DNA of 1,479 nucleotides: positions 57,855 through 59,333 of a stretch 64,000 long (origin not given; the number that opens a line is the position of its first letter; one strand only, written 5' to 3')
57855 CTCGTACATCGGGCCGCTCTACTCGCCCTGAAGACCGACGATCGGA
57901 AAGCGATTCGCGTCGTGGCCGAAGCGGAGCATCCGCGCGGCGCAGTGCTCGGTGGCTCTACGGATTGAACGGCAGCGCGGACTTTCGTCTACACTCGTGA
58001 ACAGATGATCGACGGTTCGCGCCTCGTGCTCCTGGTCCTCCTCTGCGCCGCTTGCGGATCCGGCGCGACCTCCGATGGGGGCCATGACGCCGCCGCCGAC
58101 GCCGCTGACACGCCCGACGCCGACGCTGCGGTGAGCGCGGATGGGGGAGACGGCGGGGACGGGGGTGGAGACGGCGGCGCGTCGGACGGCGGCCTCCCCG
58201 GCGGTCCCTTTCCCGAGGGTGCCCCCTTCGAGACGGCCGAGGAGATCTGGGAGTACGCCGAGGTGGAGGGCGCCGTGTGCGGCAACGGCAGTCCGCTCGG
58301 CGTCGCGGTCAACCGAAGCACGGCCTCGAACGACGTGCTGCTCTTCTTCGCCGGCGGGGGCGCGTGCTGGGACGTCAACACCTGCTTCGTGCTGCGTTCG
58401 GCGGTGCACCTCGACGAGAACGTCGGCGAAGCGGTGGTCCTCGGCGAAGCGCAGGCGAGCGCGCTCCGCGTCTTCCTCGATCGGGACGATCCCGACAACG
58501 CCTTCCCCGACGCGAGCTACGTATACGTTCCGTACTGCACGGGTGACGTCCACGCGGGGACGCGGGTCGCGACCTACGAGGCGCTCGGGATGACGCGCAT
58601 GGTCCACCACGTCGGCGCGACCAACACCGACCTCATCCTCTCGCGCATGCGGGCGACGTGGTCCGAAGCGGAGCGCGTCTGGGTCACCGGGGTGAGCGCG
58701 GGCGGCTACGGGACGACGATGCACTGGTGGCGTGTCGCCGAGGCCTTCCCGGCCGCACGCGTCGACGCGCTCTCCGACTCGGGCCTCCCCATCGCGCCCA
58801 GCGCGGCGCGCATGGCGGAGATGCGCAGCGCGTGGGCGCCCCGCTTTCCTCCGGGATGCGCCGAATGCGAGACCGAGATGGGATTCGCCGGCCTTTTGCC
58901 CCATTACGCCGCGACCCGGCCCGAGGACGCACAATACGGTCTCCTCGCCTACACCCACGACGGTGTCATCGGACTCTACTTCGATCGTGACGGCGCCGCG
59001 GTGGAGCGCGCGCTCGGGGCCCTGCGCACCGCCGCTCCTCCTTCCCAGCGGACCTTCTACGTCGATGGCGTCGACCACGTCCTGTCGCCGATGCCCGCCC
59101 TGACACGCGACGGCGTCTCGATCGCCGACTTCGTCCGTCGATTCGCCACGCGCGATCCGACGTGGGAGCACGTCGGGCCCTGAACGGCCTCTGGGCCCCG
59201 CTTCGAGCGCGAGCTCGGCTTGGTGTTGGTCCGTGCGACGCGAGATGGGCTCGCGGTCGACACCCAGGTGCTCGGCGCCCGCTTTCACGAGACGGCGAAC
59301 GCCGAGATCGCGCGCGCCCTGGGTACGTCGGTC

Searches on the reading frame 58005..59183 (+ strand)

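Call 36: search_protein_families(library=pfam, proteins=[window:58005-59183:+], max_evalue=0.001)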
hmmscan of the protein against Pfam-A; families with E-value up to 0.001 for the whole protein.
window:58005-59183:+ (392 aa): 1 family
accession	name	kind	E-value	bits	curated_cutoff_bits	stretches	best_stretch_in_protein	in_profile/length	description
PF03283.19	PAE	-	3.7e-19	69.5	26.6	1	83-263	15-189/355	Pectinacetylesterase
